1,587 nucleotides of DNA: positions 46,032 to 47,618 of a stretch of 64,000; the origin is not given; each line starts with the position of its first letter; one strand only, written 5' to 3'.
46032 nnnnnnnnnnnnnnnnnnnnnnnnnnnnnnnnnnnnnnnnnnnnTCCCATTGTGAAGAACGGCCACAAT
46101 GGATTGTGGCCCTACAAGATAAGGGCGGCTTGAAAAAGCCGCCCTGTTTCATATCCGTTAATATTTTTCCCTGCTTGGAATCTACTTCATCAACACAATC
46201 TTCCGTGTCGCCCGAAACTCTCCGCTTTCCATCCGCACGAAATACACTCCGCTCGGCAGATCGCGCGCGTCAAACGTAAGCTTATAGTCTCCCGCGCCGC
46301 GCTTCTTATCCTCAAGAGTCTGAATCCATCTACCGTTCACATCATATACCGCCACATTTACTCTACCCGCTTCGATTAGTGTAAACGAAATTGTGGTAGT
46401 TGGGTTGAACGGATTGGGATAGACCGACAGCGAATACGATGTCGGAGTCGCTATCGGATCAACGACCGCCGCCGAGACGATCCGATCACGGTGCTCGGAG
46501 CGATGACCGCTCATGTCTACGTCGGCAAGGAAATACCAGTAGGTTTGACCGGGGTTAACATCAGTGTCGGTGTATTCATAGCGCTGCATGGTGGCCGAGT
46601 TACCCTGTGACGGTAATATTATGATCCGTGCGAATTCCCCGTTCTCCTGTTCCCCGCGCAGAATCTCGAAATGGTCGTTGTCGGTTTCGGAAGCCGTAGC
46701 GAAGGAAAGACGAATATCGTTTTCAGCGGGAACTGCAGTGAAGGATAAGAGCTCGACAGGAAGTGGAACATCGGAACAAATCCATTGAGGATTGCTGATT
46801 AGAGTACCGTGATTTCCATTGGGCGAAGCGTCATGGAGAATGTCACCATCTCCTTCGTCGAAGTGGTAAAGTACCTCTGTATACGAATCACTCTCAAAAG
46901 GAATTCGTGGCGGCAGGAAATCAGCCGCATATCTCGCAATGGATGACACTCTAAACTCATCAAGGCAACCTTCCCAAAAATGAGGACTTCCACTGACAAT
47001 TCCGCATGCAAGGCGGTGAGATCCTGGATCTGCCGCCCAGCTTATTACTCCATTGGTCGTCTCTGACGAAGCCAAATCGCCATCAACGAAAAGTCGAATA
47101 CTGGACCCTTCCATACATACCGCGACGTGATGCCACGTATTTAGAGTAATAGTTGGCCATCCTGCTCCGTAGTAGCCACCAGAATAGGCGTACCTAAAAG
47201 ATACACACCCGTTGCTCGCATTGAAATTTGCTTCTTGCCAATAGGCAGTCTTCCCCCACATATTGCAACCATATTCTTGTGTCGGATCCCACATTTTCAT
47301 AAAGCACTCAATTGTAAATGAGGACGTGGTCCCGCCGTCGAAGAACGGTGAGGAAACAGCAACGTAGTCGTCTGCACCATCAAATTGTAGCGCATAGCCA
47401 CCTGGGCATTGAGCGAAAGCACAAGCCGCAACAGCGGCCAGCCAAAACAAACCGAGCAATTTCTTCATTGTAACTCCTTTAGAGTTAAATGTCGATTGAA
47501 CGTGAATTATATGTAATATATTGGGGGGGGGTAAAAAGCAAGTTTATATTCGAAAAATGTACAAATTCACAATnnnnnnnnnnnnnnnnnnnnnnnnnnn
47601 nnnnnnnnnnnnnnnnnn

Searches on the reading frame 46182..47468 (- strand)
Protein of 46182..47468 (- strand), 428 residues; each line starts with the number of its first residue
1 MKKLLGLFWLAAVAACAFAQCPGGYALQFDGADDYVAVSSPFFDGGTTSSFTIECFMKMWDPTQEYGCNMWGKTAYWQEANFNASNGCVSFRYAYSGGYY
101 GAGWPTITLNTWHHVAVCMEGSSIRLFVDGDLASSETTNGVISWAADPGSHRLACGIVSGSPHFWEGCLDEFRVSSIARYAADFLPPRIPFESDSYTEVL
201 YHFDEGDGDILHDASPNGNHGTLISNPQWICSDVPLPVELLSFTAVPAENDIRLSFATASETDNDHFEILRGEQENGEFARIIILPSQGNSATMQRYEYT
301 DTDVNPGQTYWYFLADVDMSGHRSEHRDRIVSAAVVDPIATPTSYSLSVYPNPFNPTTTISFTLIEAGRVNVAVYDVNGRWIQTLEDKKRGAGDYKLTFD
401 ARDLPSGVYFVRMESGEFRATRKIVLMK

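Call 33: search_protein_families(library=pfam, proteins=[window:46182-47468:-], max_evalue=0.001)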
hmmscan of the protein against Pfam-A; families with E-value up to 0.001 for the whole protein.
window:46182-47468:- (428 aa): 3 families
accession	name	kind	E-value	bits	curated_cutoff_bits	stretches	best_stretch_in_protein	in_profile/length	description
PF13385.13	Laminin_G_3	-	2.5e-18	67.1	27.6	1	30-182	1-148/151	Concanavalin A-like lectin/glucanases superfamily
PF18962.6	Por_Secre_tail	-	1.6e-13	51.2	27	1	349-425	1-74/75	Secretion system C-terminal sorting domain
PF13860.13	FlgD_ig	-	0.00056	20.3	27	0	366-415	21-75/79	FlgD Ig-like domain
